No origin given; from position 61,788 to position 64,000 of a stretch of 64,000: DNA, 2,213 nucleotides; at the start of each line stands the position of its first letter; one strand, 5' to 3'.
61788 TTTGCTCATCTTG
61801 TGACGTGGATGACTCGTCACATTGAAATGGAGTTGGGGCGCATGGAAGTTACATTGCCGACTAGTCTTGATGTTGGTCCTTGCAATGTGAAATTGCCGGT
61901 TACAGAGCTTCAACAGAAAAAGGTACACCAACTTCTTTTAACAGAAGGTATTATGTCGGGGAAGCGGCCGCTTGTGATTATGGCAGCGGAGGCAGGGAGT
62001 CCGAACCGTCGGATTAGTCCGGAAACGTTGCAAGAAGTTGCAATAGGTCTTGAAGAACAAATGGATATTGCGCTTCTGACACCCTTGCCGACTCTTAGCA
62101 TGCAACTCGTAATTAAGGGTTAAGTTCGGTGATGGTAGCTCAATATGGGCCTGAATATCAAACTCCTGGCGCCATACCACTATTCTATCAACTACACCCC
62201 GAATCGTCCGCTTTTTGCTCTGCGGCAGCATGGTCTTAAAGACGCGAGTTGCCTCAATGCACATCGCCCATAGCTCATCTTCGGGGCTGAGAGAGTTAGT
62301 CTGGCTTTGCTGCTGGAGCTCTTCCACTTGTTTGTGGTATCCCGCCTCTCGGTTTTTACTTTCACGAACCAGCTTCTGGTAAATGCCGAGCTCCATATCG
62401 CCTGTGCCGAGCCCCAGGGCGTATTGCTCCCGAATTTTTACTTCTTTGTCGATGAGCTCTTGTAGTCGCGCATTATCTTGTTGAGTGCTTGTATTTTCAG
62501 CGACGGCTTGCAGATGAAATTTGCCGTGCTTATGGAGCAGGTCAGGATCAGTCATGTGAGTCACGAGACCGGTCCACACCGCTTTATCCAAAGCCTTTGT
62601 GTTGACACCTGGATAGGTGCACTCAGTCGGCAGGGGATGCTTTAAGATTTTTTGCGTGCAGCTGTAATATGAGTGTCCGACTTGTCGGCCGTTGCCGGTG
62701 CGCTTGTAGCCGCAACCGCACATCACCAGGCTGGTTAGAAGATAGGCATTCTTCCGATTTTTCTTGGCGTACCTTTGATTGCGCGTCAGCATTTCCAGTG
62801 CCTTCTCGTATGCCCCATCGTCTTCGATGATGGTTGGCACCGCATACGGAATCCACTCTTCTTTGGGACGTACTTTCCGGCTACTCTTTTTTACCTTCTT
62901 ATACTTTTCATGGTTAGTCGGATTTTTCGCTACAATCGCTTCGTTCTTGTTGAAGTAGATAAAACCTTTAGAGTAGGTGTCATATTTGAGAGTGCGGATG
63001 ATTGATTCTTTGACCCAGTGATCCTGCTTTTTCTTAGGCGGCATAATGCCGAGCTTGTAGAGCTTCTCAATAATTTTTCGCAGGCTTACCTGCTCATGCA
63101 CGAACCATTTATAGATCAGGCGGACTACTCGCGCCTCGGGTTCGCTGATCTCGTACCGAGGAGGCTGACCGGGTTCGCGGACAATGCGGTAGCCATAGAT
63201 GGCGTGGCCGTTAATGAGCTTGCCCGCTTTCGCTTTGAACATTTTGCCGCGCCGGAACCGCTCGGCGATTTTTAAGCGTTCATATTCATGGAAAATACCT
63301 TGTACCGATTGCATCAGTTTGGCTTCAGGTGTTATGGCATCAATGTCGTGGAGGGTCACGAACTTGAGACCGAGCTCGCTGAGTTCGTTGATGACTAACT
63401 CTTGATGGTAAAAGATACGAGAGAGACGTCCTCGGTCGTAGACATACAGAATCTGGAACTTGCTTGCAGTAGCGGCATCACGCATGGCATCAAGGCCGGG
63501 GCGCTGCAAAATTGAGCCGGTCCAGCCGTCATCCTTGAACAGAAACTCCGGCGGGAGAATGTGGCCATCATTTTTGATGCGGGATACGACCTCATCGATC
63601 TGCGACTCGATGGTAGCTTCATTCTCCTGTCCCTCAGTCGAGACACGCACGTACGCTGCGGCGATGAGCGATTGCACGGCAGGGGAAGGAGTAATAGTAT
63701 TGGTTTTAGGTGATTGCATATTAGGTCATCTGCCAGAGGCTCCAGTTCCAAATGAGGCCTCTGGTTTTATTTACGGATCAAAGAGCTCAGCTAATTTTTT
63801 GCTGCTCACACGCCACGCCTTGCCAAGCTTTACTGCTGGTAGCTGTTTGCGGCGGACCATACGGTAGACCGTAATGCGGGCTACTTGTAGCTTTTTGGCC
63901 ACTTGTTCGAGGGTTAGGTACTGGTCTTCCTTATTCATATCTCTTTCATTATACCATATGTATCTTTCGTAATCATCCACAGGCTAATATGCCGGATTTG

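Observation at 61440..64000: Integrated element (large serine recombinase + excisionase HTH) apparently inserted into the GT9 heptosyltransferase gene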

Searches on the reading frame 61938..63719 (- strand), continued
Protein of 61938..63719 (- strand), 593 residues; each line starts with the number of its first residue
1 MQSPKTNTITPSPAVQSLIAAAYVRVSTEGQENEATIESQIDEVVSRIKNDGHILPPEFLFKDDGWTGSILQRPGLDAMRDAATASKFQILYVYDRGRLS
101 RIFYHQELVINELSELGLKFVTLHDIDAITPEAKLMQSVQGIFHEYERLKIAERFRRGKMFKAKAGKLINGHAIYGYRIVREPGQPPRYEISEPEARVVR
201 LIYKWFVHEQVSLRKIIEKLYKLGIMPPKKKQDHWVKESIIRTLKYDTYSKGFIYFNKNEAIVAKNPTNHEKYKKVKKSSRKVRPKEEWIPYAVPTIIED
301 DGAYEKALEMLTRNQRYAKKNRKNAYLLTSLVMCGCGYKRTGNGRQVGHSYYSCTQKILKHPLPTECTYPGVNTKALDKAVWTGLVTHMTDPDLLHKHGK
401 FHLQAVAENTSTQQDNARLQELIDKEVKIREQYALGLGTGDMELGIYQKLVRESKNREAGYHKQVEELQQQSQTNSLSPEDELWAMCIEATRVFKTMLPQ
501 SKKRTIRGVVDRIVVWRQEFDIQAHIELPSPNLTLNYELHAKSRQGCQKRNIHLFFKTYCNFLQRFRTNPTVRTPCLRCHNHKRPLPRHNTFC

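Call 58: search_dna_similar(query=window:62124-63719:-, collection=phages, mode=protein, max_rows=10)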
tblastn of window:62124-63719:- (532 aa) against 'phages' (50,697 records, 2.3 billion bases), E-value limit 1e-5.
Records with a match: 187; places in all: 197; records where one place covers at least 80% of the query: 23.
Best place of each record, by identity: <60% 187.
By first word of the organism name: Streptococcus 58; Bacteriophage 23; Ralstonia 11; Bacillus 8; Paenibacillus 8; Listeria 8; Lactococcus 7; Clostridium 6; Wolbachia 5; phage 5; and 31 more.
By host as written in the record: - 39; Listeria monocytogenes 6; Ralstonia solanacearum 6; Paenibacillus larvae NRRL 2605 3; Enterococcus faecalis 3; Streptococcus pyogenes 3; Wolbachia endosymbiont wVitA of Nasonia vitripennis 2; Stenotrophomonas maltophilia 2; and 101 more.
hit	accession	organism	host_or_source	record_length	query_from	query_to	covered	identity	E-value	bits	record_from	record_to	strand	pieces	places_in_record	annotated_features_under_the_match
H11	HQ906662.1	Wolbachia endosymbiont wVitA of Nasonia vitripennis phage ...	Wolbachia endosymbiont wVitA of Nasonia ...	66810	18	441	80%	32.3%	3e-50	192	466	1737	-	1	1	site-specific recombinase | hypothetical protein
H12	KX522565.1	Wolbachia phage WO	wVitA Wolbachia of Nasonia vitripennis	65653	18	441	80%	32.1%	3e-50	191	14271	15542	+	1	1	recombinase | hypothetical protein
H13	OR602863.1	Moorella phage MCACPph1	Moorella sp. ACPs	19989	20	528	96%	24.1%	3e-17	91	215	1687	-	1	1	integrase | hypothetical protein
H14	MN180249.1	Wolbachia phage WO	Wolbachia sp. wRi_AMD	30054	20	401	72%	32.0%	3e-42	167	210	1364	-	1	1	DNA invertase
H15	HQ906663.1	Wolbachia endosymbiont wVitA of Nasonia vitripennis phage ...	Wolbachia endosymbiont wVitA of Nasonia ...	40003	20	393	70%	32.6%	3e-41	165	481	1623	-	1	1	record has no annotation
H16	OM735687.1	Stenotrophomonas phage vB_SmeS_BUCT702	Stenotrophomonas maltophilia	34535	20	496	90%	23.9%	1e-9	67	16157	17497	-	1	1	recombinase family protein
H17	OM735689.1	Stenotrophomonas phage vB_SmeS_BUCT704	Stenotrophomonas maltophilia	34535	20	496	90%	23.9%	1e-9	67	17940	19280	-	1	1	recombinase family protein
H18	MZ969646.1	Bacillus phage BUCT082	Bacillus subtilis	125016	20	473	85%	25.1%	2e-20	101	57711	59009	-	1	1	DNA invertase Pin-like site-specific DNA recombinase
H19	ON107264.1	Bacillus phage BUCT083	Bacillus subtilis subsp. subtilis str. ...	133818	20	473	85%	25.1%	4e-20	100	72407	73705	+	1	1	DNA invertase Pin-like site-specific DNA recombinase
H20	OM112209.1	Bacillus phage PK1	Bacillus sp. (in: Bacteria)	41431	19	393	70%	30.3%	8e-36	148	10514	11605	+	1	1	recombinase family protein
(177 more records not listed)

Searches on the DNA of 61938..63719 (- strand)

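Call 65: search_rna_families(source=L001, start=3400, end=3800, threshold=evalue, max_evalue=0.01, show_alignments=1)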
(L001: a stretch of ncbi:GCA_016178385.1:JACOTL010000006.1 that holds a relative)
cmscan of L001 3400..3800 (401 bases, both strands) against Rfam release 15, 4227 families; matches with E-value up to 0.01: 1.
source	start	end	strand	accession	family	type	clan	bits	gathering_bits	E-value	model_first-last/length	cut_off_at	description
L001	3535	3655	-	RF03000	LOOT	Gene; sRNA;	-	85.7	46.4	5.5e-17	1-121/121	no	LOOT RNA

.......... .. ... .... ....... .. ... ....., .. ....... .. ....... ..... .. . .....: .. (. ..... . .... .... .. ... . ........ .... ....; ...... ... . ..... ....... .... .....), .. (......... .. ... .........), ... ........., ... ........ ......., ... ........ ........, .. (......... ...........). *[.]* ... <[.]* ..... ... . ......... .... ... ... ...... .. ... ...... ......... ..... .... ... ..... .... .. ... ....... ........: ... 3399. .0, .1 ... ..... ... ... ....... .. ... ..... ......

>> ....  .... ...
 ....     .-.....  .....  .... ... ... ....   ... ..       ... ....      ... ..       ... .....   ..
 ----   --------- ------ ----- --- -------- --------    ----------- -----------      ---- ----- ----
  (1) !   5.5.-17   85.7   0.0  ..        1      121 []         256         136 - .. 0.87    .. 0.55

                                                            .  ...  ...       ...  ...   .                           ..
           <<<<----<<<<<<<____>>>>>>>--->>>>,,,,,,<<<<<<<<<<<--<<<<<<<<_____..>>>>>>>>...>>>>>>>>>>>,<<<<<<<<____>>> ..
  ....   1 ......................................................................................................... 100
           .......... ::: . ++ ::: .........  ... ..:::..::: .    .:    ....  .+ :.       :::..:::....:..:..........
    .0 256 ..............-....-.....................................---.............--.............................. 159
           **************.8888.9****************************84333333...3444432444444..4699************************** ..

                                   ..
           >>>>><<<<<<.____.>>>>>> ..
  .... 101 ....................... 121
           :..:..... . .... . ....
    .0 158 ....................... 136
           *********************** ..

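Call 72: search_rna_families(sources=[L009, L010, L011, L012, L013, L014, L015, L019, L020, L021, L022], threshold=gathering)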
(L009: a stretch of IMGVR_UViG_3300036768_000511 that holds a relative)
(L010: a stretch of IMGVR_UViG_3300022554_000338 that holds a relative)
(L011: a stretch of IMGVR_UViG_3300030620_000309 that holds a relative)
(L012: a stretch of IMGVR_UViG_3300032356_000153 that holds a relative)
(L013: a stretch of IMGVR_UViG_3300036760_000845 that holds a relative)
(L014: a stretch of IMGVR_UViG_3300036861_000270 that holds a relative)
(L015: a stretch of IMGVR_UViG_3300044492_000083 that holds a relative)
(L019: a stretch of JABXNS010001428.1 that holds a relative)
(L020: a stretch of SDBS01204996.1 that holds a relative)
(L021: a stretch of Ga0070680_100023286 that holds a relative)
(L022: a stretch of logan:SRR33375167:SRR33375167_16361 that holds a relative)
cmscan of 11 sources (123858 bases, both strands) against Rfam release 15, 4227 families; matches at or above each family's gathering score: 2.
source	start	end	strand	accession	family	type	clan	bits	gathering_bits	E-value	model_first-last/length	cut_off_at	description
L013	11204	11278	-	RF00005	tRNA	Gene; tRNA;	CL00001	69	29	1.2e-12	1-71/71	no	tRNA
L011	16412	16483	+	RF00005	tRNA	Gene; tRNA;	CL00001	58.4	29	9.5e-10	1-71/71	no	tRNA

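Call 73: search_rna_families(sources=[L016, L017, L018, L007, L008], threshold=gathering)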
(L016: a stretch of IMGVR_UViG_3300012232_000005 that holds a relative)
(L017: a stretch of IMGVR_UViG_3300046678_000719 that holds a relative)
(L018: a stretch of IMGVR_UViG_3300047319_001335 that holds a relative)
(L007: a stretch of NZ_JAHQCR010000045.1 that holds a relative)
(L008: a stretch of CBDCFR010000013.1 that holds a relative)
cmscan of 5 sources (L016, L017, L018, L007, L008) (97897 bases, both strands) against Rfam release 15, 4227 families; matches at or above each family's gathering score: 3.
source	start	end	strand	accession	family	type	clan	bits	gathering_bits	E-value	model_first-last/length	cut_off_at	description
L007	12905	12975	-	RF00005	tRNA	Gene; tRNA;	CL00001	73.3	29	5.9e-14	1-71/71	no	tRNA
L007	12824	12897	-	RF00005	tRNA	Gene; tRNA;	CL00001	69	29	9.1e-13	1-71/71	no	tRNA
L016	1917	1986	+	RF00023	tmRNA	Gene;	CL00001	47.2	47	2.3e-15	1-374/374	no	transfer-messenger RNA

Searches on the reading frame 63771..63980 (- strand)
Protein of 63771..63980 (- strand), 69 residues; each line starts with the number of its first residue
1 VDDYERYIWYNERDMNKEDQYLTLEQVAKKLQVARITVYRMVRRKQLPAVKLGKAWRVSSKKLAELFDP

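Call 3: search_protein_families(library=pfam, proteins=[window:63771-63980:-], max_evalue=0.01)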
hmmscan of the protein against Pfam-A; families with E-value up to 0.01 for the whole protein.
window:63771-63980:- (69 aa): 4 families
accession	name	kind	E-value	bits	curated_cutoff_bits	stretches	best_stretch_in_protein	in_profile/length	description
PF12728.13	HTH_17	-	6.2e-13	49.2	27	1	21-67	1-47/51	Helix-turn-helix domain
PF21531.3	Rv2175c_wHTH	-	0.00063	20.1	27.1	1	18-54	12-48/57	DNA-binding protein Rv2175c, wHTH domain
PF13384.12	HTH_23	-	0.00067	19.8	24.6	1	20-44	16-40/50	Homeodomain-like domain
PF01381.28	HTH_3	-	0.007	16.8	23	0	19-51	7-39/55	Helix-turn-helix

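Call 9: search_protein_families(library=ncbifam, proteins=[window:63771-63980:-], max_evalue=1)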
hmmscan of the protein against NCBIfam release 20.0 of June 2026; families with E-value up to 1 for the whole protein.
window:63771-63980:- (69 aa): 8 families
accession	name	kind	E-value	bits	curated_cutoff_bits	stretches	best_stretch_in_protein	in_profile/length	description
NF047737.1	antiphage_MADS1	equivalog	2.5e-12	46.8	80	1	19-60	1-42/49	methylation-associated defense system helix-turn-helix domain-containing protein MAD1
TIGR01764.1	excise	domain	7e-11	42.3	28.8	1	21-63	1-43/49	excisionase family DNA-binding protein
NF040990.2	MamR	equivalog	0.0019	18.5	100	1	9-65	32-87/91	magnetosome protein MamR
NF046037.1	carphisopro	domain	0.009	16.2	38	1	25-64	12-51/54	carph-isopro domain-containing protein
NF052440.1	TransRegGNTRPSEAE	equivalog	0.029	13.4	400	1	21-52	5-36/333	HTH-type transcriptional regulator GntR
NF033546.1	transpos_IS21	equivalog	0.035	13.6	160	1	16-57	3-43/294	IS21 family transposase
NF008846.0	PRK11886.1-1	equivalog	0.069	12.4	353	1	15-47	11-43/312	bifunctional biotin--[acetyl-CoA-carboxylase] ligase/biotin operon repressor BirA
NF038385.1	IS66_access_TnpA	equivalog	0.077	12.6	150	1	19-63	14-58/190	IS66-like element accessory protein TnpA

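Call 11: find_encoding_contigs(protein=window:63771-63980:-, flank=10000, max_places=6)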
Protein window:63771-63980:- (69 aa): no gene with exactly this product is on record in the collection.
